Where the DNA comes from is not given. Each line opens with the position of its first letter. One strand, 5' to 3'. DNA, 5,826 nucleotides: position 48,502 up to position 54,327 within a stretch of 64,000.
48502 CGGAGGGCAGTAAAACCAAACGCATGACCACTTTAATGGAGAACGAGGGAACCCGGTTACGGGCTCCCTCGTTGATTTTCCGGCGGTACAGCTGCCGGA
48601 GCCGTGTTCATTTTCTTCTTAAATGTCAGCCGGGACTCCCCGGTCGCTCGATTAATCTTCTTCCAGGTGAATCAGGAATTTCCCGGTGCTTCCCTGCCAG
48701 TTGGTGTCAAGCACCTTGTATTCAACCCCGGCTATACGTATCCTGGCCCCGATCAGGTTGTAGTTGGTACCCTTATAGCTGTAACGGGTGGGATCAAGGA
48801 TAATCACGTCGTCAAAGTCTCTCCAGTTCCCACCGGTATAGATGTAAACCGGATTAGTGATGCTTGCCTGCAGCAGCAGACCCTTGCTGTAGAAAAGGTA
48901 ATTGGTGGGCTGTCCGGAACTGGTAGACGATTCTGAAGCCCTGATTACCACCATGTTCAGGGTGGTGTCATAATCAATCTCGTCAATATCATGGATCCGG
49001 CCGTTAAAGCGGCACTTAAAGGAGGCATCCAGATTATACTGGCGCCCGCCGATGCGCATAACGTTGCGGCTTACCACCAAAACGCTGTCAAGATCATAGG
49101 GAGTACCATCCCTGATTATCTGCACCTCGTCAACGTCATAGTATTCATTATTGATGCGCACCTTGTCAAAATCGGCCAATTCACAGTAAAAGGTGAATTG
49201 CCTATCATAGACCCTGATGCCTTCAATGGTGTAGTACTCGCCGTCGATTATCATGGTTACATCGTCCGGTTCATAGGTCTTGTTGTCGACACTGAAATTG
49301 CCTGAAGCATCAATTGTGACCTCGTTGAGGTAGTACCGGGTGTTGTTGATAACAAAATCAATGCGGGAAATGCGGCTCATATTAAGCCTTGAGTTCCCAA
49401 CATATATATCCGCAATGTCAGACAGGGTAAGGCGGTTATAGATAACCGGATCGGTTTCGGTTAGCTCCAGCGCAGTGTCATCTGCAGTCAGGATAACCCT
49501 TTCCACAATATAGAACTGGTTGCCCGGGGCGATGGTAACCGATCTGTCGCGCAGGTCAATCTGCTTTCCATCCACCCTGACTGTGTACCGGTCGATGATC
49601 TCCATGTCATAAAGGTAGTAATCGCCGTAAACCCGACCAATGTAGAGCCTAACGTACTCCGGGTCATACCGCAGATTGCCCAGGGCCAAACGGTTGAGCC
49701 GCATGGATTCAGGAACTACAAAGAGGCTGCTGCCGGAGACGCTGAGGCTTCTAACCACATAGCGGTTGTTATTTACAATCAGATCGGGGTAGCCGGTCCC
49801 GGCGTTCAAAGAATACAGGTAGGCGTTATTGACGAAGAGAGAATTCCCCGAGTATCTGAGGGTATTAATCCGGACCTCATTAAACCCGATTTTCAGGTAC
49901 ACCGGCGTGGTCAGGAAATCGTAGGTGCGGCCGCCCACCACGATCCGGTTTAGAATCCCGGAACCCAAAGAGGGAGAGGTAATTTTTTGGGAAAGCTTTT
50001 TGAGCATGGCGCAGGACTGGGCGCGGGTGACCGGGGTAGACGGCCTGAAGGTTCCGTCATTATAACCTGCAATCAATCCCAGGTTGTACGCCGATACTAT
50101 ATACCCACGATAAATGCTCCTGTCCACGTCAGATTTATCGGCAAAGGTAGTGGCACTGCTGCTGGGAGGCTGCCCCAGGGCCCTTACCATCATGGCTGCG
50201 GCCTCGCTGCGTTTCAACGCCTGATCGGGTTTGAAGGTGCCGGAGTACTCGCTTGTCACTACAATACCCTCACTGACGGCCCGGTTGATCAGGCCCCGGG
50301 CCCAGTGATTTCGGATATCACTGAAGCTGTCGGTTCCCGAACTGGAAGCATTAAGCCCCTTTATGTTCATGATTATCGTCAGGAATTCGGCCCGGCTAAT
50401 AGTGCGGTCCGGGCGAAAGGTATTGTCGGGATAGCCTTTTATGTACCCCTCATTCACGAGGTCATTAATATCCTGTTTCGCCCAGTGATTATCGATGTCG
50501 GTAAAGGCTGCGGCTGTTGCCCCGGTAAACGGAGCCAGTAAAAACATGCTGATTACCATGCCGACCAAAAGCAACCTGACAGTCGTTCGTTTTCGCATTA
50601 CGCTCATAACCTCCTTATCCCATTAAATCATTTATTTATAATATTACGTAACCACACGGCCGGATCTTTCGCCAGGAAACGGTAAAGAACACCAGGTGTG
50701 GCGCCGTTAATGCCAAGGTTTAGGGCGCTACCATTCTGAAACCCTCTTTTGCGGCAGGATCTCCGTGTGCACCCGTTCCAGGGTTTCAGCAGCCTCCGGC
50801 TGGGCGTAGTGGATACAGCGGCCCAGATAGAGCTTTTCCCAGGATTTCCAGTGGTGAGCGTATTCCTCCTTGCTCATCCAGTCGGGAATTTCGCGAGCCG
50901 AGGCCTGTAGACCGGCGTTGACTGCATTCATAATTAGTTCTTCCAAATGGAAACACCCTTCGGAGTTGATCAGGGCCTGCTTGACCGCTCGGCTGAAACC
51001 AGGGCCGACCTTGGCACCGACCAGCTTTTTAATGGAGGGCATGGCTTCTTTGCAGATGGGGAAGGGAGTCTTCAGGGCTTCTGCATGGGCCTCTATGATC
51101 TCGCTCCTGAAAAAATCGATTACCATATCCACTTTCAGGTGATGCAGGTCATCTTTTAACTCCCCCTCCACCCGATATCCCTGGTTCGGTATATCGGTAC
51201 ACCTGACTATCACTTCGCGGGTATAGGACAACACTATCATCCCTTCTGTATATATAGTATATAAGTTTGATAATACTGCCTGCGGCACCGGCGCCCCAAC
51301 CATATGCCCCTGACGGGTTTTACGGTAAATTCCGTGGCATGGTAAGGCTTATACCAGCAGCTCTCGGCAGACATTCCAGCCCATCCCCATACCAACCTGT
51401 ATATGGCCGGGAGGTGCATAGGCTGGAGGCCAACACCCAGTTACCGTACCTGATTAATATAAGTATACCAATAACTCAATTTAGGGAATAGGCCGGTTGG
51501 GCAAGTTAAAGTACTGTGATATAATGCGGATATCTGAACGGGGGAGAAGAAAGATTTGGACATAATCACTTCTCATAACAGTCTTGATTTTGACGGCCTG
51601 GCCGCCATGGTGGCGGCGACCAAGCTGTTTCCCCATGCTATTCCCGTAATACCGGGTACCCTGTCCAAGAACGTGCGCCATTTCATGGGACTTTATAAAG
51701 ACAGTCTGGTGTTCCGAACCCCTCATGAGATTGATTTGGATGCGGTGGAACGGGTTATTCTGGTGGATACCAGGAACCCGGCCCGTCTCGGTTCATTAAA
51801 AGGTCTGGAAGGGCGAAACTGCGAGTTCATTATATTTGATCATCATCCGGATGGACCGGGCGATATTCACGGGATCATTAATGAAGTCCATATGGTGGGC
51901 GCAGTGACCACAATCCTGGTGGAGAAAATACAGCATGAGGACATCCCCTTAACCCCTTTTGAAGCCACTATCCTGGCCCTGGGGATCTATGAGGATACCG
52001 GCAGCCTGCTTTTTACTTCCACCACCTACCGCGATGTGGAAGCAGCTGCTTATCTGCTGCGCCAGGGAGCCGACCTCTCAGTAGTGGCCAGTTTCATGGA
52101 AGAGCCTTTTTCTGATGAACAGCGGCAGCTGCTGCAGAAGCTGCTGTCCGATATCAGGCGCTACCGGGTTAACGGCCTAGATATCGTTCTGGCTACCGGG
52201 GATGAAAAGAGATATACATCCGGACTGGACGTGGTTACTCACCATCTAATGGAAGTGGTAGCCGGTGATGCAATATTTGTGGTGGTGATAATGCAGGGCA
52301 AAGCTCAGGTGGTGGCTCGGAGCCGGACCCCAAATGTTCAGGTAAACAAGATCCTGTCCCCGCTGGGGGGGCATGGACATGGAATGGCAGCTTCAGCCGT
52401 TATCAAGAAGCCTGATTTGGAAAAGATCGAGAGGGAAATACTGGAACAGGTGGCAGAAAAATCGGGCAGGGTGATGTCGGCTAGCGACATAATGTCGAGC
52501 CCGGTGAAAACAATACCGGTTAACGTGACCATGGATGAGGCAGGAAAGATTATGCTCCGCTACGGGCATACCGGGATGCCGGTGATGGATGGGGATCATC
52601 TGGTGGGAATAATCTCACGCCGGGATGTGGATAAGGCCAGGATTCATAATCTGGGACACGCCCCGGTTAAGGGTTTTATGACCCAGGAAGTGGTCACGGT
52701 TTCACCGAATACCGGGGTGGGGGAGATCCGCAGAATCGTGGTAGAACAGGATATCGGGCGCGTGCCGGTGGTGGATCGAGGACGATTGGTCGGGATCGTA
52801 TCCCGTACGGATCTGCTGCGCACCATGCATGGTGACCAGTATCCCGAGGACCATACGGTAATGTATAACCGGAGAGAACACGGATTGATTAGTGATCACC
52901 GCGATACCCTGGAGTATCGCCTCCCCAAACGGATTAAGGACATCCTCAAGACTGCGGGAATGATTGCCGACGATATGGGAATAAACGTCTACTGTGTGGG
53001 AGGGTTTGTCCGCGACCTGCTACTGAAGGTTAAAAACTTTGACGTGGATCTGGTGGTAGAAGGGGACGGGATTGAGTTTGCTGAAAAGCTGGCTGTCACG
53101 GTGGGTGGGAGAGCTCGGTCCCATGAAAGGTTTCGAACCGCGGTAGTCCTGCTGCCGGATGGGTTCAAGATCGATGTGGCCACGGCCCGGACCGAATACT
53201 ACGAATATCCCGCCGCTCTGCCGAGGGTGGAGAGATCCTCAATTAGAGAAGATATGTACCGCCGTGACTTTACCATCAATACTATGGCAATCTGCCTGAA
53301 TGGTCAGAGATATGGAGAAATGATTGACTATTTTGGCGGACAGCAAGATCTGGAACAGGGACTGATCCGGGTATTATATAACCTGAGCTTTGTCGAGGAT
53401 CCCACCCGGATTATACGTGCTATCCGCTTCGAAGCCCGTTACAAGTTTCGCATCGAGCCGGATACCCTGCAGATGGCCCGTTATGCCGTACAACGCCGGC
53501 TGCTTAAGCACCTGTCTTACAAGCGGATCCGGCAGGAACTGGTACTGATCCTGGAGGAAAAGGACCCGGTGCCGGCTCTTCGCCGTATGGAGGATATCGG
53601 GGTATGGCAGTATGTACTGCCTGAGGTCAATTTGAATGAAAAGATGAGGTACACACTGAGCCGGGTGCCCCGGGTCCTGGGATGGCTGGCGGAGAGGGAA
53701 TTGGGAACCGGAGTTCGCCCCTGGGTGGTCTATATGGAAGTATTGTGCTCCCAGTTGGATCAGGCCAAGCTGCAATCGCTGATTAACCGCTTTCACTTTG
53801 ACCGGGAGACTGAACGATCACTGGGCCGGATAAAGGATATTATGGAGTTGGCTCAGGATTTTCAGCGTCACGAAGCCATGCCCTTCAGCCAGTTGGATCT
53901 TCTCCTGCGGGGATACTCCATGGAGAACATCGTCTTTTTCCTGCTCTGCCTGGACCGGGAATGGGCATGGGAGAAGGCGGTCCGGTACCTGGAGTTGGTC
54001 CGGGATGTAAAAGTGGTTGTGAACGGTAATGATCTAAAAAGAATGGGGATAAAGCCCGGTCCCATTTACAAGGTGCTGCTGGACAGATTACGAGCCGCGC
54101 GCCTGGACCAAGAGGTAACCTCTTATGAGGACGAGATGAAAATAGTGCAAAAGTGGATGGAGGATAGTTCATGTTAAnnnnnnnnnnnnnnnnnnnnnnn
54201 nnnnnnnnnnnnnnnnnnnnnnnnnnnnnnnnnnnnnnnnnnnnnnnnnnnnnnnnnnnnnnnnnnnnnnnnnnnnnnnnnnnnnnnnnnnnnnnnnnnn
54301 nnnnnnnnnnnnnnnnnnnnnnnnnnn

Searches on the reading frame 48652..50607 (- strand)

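Call 69: search_protein_families(library=pfam, proteins=[window:48652-50607:-], max_evalue=0.00001)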
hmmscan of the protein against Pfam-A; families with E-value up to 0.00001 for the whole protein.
window:48652-50607:- (651 aa): 1 family
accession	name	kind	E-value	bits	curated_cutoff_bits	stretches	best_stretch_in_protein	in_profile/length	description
PF00395.25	SLH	-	2e-35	120.9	20.8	3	35-75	2-43/44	S-layer homology domain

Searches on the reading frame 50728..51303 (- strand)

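Call 69: search_protein_families(library=pfam, proteins=[window:50728-51303:-], max_evalue=0.00001)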
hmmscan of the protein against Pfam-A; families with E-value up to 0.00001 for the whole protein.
window:50728-51303:- (191 aa): 1 family
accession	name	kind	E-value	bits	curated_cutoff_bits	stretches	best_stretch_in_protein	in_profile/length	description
PF11136.13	DUF2889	-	7.9e-20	71.7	25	1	49-131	40-121/123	Protein of unknown function (DUF2889)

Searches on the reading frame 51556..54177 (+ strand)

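Call 69: search_protein_families(library=pfam, proteins=[window:51556-54177:+], max_evalue=0.00001)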
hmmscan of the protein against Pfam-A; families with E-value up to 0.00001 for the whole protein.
window:51556-54177:+ (873 aa): 4 families
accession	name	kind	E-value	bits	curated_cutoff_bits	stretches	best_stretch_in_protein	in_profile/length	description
PF00571.33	CBS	-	6.1e-29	100.6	24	2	371-425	1-56/57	CBS domain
PF01743.26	PolyA_pol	-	7.2e-28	97.9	23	1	478-605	1-126/126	Poly A polymerase head domain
PF12627.12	PolyA_pol_RNAbd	-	3.9e-10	39.8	22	1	631-691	2-60/64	Probable RNA and SrmB- binding site of polymerase A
PF01368.27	DHH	-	3.8e-07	30.9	28.1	1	3-144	3-125/125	DHH family, N-terminal domain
